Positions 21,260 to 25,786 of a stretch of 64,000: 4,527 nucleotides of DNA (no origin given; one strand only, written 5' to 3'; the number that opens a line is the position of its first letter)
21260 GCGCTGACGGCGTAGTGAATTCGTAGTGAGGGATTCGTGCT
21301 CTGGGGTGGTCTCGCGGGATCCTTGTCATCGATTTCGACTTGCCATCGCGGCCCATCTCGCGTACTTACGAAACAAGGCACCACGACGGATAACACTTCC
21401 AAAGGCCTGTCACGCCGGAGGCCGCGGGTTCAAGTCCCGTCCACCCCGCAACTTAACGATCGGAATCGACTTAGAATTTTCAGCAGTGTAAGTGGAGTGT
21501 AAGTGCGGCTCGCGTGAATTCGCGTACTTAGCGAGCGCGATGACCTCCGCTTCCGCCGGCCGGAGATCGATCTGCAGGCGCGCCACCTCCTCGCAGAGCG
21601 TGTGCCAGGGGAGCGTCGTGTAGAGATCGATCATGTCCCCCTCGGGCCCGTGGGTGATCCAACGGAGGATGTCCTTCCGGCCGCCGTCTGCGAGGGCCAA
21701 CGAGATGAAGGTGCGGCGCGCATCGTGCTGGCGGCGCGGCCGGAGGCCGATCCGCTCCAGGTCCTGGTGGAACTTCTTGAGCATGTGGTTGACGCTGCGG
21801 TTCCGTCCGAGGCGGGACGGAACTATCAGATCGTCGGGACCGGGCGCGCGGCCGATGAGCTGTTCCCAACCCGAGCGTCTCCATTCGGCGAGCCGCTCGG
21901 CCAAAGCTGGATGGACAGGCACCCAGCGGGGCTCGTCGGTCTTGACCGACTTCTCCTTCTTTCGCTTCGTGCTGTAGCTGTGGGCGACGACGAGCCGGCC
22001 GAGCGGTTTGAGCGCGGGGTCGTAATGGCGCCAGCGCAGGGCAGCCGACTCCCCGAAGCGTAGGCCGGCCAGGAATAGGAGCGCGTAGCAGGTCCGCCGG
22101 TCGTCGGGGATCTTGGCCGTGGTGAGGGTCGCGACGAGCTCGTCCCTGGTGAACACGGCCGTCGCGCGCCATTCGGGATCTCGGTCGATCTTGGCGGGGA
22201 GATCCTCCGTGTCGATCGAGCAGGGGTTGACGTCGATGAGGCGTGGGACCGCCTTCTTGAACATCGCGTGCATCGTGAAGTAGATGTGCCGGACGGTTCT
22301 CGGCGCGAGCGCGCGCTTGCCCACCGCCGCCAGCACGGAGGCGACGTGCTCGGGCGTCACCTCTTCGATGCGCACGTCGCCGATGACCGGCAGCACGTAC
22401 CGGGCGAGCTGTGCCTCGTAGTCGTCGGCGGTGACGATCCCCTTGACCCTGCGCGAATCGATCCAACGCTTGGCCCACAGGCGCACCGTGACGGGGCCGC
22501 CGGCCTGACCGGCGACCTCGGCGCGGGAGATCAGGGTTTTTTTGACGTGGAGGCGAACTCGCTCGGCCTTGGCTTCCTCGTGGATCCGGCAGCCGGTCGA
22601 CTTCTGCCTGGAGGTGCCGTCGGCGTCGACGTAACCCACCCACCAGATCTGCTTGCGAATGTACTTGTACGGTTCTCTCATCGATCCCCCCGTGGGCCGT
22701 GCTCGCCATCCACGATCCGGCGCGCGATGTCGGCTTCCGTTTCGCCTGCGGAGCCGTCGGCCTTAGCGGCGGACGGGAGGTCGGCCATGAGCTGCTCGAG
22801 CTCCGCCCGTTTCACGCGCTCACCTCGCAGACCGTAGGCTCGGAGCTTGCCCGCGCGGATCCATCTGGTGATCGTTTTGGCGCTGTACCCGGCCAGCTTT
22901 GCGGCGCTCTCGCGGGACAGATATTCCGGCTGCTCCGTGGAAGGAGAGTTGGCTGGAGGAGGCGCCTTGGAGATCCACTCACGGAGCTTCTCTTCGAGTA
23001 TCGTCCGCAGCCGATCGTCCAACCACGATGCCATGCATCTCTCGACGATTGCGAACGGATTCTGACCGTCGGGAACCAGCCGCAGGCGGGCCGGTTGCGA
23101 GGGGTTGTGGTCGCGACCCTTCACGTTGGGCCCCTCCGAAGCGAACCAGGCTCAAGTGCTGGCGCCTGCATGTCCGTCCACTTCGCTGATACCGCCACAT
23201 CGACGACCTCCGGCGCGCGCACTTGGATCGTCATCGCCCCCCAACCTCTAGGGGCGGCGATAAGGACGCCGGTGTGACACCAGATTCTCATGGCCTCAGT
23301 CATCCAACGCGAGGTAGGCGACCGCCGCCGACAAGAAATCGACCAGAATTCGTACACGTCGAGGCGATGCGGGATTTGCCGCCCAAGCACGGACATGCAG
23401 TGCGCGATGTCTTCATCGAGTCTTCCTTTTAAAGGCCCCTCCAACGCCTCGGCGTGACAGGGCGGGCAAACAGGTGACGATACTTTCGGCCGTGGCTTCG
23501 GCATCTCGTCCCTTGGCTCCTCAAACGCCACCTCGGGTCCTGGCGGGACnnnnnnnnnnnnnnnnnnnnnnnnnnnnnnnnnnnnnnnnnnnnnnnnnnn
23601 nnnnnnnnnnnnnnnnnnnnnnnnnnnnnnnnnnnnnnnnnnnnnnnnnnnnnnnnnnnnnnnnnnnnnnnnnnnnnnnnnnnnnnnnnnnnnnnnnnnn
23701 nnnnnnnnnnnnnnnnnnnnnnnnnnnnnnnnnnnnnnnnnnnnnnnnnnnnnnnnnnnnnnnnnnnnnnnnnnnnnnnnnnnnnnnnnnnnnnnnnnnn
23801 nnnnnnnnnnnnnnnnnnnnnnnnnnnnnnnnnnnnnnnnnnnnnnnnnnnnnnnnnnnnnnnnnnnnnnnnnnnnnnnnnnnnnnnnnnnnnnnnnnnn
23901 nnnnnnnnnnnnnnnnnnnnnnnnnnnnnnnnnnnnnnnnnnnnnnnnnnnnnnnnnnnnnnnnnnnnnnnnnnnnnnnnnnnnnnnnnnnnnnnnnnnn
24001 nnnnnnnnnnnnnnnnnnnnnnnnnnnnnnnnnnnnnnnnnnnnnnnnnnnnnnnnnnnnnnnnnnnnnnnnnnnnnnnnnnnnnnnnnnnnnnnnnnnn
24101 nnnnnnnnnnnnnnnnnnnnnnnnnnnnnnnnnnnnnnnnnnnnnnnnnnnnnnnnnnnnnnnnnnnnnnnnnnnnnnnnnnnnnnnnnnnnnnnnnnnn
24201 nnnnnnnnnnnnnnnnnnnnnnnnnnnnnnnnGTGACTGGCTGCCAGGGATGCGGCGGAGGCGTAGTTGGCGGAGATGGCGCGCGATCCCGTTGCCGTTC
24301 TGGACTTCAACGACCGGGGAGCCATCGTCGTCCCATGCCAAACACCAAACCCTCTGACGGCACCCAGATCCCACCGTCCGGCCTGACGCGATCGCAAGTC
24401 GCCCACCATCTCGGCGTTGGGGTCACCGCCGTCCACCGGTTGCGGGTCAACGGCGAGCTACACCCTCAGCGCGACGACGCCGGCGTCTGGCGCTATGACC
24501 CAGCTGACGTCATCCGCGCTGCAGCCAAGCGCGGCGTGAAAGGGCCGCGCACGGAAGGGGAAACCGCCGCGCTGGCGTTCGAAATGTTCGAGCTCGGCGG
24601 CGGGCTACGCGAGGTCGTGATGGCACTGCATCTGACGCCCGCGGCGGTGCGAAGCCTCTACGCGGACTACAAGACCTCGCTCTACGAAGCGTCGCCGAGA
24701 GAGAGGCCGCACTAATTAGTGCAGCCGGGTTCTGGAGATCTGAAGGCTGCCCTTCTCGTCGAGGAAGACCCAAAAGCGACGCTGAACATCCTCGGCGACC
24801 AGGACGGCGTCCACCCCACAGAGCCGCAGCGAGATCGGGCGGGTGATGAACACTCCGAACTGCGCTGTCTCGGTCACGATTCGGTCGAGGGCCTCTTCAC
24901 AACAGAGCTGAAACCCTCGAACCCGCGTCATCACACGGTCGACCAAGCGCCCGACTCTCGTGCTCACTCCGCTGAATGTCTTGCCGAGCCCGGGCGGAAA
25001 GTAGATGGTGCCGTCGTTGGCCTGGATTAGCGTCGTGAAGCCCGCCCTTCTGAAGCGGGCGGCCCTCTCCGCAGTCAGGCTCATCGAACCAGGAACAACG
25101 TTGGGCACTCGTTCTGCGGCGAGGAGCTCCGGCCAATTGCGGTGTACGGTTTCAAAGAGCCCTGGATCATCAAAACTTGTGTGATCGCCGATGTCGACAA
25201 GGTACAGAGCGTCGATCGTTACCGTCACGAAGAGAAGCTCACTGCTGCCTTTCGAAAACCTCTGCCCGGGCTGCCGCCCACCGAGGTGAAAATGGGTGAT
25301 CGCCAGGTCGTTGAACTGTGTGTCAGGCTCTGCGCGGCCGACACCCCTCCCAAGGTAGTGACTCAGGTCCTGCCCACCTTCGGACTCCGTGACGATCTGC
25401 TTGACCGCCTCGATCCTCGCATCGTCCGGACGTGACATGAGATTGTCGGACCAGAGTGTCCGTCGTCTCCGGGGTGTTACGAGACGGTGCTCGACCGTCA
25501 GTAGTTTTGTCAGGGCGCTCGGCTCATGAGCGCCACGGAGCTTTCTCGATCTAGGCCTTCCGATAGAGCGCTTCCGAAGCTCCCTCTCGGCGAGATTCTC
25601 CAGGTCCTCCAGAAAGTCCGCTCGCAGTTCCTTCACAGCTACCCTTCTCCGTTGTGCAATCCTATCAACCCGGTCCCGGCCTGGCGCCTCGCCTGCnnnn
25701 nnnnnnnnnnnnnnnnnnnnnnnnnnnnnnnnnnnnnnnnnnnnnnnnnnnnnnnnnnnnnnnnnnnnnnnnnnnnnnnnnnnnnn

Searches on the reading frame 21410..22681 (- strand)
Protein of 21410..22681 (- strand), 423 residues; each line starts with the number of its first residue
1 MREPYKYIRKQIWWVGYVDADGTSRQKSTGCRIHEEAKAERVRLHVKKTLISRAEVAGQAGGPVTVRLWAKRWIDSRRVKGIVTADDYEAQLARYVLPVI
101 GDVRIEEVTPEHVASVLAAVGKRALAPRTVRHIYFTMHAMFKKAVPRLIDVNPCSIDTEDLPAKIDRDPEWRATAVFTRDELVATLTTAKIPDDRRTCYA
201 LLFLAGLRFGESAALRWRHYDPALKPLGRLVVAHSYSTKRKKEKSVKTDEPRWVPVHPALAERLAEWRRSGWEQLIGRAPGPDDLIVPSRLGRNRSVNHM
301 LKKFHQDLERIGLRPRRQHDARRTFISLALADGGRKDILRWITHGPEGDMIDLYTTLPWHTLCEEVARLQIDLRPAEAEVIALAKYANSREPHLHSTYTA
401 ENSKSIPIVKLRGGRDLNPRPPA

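Call 43: search_protein_families(library=pfam, proteins=[window:21410-22681:-], max_evalue=0.001)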
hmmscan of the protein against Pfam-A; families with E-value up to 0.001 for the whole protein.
window:21410-22681:- (423 aa): 2 families
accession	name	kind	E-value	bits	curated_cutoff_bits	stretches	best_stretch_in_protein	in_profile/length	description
PF22022.2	Phage_int_M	-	1.6e-07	31.9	27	1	69-146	4-81/96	Phage integrase central domain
PF00589.27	Phage_integrase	-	0.00011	22.4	27.1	1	181-326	10-137/172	Phage integrase family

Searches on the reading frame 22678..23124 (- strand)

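Call 43: search_protein_families(library=pfam, proteins=[window:22678-23124:-], max_evalue=0.001)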
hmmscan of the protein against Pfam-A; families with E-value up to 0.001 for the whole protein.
window:22678-23124:- (148 aa): 1 family
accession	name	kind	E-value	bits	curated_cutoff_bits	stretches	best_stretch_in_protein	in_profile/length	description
PF12728.13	HTH_17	-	9.5e-08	32.6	27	1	68-114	1-48/51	Helix-turn-helix domain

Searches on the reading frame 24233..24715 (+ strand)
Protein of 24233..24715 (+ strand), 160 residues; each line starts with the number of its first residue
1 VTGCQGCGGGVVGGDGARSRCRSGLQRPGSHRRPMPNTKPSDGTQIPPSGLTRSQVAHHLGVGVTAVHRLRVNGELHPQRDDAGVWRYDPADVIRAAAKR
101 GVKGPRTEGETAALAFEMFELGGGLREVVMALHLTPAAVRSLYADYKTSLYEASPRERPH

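Call 43: search_protein_families(library=pfam, proteins=[window:24233-24715:+], max_evalue=0.001)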
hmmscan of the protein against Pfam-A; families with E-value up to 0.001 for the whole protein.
window:24233-24715:+ (160 aa): 1 family
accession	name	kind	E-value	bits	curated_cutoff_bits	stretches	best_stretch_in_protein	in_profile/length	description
PF12728.13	HTH_17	-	6.1e-06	26.8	27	1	51-100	2-50/51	Helix-turn-helix domain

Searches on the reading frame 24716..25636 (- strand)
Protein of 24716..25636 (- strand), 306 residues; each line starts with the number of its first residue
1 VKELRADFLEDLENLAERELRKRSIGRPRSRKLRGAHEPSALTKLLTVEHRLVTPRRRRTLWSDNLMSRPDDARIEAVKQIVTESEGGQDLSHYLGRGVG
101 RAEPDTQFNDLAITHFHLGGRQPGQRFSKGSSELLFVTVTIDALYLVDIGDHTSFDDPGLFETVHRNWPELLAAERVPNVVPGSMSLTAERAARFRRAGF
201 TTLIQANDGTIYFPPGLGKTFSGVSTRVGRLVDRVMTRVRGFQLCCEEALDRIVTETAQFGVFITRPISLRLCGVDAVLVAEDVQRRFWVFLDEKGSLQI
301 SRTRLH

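Call 43: search_protein_families(library=pfam, proteins=[window:24716-25636:-], max_evalue=0.001)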
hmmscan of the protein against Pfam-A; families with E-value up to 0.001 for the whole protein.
window:24716-25636:- (306 aa): 0 families

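Call 61: search_protein_families(library=padloc, proteins=[window:24716-25636:-], max_evalue=0.0001)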
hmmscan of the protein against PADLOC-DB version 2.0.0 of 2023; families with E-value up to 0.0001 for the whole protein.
window:24716-25636:- (306 aa): 2 families
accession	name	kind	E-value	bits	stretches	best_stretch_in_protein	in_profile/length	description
PDLC04066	PD-T4-7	-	8.3e-37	124.9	1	3-296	5-306/337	-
PDLC04065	PD-T4-7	-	1.1e-16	59.4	1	7-256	2-277/333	-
